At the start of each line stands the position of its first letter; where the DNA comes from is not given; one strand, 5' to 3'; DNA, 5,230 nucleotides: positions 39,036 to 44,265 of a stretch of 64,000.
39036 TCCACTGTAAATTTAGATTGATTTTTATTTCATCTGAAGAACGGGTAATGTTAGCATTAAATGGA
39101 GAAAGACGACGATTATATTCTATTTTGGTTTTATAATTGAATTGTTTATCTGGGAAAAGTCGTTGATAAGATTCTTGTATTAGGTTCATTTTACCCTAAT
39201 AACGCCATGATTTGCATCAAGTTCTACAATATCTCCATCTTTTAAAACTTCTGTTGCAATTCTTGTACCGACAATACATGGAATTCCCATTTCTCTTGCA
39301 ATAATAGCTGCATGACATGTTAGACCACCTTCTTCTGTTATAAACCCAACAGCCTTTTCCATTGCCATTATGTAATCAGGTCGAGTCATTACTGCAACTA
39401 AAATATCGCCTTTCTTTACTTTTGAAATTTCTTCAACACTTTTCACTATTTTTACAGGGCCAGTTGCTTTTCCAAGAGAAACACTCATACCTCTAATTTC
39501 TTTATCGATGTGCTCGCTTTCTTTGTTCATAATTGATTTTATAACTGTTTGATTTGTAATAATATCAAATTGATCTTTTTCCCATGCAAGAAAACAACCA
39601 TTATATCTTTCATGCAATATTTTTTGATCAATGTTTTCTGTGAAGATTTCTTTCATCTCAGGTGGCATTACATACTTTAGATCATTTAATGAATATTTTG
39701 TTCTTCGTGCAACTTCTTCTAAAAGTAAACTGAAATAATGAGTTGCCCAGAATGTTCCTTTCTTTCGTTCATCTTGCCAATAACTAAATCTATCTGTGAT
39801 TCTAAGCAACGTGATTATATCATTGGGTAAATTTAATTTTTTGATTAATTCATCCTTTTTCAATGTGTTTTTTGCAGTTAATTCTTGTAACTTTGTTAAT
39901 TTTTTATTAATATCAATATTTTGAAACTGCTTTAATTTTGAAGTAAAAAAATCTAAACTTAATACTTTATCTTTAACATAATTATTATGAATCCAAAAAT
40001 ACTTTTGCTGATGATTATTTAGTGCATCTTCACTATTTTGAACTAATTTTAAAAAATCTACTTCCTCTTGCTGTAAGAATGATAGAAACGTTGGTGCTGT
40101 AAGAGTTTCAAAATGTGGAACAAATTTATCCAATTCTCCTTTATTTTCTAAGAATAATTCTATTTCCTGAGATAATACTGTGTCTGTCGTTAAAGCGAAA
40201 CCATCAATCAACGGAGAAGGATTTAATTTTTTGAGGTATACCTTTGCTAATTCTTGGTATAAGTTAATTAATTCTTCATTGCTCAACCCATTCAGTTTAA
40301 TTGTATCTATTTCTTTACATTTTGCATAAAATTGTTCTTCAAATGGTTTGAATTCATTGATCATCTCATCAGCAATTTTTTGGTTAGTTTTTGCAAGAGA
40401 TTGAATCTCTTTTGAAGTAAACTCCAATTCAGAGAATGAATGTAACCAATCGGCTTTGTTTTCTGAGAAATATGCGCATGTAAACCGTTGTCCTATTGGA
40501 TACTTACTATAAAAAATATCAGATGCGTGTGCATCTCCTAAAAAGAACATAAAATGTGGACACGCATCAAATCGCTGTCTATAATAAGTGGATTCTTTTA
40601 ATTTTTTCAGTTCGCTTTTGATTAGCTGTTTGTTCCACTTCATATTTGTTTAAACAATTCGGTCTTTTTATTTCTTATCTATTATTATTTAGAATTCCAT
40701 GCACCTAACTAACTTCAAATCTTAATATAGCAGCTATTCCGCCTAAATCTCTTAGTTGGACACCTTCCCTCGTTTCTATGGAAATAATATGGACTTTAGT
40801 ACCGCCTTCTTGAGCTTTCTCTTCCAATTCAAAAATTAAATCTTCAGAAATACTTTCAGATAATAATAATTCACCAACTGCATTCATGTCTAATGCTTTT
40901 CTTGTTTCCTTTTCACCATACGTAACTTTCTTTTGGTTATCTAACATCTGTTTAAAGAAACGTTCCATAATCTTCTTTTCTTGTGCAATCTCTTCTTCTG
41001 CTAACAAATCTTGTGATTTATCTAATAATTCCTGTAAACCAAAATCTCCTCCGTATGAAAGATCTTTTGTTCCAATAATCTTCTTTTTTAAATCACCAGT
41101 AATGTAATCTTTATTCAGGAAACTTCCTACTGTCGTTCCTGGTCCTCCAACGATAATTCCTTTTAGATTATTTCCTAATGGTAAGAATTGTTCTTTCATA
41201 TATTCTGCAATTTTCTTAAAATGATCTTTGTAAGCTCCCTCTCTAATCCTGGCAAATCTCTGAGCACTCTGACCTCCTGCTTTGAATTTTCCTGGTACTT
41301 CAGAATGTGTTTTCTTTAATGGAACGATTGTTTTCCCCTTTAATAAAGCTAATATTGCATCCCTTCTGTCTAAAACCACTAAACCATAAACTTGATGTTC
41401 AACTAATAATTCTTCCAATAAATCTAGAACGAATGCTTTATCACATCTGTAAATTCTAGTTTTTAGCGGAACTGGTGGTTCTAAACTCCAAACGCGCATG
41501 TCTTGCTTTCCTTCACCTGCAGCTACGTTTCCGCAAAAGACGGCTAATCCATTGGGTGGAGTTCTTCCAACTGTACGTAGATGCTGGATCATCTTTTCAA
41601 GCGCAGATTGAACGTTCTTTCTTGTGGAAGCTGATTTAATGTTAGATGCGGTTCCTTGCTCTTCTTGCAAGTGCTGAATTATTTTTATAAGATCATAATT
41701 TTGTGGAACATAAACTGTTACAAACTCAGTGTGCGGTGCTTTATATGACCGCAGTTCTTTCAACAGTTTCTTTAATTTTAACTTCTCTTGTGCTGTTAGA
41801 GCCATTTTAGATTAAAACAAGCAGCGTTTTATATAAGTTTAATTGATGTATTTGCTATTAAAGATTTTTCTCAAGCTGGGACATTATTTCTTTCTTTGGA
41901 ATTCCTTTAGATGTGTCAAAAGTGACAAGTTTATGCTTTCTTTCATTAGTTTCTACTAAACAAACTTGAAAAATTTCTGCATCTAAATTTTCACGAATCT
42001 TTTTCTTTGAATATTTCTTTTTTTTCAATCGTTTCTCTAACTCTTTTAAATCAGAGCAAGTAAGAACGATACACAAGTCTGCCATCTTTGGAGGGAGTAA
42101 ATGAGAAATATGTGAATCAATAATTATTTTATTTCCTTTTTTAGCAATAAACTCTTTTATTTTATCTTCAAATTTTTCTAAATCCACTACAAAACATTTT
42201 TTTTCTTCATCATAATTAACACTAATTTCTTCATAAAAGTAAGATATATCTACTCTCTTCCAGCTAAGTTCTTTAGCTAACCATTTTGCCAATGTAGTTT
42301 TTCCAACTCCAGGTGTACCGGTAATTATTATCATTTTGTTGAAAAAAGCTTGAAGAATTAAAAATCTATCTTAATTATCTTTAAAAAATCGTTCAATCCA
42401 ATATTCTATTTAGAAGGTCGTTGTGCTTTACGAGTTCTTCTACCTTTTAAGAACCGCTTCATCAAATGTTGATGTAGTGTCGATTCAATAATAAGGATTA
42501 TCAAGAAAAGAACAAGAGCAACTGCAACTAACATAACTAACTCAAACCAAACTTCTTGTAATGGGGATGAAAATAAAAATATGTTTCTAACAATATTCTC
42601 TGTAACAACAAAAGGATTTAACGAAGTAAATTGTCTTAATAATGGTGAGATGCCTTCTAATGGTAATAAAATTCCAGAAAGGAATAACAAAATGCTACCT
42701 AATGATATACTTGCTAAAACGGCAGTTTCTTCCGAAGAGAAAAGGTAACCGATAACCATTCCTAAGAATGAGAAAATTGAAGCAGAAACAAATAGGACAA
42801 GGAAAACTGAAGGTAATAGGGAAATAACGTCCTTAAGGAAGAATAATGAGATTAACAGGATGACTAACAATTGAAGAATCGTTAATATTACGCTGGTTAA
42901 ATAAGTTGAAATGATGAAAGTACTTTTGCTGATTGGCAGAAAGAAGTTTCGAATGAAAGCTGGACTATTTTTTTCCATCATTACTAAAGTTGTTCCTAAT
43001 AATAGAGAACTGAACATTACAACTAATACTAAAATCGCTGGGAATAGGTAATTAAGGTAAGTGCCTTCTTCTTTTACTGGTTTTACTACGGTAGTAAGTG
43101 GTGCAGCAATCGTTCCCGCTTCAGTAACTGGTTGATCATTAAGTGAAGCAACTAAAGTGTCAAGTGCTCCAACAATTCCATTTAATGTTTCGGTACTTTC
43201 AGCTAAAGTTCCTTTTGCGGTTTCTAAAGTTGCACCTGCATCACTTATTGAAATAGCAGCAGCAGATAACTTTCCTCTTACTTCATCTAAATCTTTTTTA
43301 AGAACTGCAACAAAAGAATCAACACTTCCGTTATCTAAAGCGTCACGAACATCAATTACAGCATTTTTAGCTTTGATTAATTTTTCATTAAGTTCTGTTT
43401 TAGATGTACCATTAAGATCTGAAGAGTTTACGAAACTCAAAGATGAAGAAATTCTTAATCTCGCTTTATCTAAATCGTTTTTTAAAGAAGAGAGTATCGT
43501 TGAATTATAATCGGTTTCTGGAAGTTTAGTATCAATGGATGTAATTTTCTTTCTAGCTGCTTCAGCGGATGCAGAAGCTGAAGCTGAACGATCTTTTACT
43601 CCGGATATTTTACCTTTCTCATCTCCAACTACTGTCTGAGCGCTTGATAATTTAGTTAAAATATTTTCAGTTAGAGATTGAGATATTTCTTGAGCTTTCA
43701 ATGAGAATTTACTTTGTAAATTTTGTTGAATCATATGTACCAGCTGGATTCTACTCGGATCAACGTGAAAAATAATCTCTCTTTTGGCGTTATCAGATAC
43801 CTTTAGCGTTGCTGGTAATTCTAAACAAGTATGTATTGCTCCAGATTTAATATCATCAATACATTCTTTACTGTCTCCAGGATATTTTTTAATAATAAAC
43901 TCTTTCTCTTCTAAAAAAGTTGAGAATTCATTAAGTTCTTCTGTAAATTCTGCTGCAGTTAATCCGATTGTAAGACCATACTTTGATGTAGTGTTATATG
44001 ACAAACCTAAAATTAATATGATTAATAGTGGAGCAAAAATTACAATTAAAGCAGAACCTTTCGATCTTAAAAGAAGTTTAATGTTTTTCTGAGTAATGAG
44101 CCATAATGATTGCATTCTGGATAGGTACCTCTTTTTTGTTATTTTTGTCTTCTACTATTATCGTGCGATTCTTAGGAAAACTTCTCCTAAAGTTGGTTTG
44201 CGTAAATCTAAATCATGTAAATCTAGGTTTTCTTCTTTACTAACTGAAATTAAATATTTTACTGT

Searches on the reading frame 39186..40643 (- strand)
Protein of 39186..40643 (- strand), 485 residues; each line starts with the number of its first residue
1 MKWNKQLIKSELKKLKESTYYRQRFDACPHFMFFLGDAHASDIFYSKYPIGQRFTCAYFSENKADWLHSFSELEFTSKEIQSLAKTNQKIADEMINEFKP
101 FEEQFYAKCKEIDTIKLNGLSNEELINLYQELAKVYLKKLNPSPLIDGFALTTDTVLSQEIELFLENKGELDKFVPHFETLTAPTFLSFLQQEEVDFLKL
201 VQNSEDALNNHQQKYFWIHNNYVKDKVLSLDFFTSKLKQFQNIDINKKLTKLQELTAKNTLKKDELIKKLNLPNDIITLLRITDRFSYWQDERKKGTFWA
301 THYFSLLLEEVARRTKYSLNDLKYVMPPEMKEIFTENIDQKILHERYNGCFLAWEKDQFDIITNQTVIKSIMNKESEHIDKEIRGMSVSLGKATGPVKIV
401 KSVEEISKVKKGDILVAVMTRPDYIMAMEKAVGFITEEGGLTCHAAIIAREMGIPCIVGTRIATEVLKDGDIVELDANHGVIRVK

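Call 27: search_protein_families(library=pfam, proteins=[window:39186-40643:-], max_evalue=0.001)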
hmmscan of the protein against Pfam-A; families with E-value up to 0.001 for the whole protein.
window:39186-40643:- (485 aa): 1 family
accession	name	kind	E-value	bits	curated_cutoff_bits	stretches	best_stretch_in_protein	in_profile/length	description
PF00391.29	PEP-utilizers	-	9.9e-28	96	23.1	1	410-480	2-72/72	PEP-utilising enzyme, mobile domain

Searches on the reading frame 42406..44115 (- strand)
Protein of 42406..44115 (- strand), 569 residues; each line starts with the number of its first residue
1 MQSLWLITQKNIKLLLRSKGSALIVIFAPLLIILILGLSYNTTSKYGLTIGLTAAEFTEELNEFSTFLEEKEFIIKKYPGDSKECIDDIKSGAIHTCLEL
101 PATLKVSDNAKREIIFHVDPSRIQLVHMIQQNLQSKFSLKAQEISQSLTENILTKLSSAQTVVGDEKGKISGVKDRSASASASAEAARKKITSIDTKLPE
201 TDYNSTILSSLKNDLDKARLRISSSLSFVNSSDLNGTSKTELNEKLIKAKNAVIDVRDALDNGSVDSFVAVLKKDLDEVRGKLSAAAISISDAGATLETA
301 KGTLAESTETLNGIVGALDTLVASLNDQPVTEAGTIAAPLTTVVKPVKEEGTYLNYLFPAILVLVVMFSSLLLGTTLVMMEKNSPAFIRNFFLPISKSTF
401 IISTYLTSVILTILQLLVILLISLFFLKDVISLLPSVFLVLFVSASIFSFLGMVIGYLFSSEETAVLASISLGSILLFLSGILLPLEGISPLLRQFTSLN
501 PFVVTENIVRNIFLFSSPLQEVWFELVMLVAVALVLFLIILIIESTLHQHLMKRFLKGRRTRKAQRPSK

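Call 27: search_protein_families(library=pfam, proteins=[window:42406-44115:-], max_evalue=0.001)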
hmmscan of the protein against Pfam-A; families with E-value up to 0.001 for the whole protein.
window:42406-44115:- (569 aa): 2 families
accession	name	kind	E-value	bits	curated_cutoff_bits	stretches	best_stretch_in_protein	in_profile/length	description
PF12698.13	ABC2_membrane_3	-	7.4e-29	101.4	31.6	1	247-541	61-346/347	ABC-2 family transporter protein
PF01061.29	ABC2_membrane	-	7.6e-15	55.4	26.9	1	353-513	48-210/211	ABC-2 type transporter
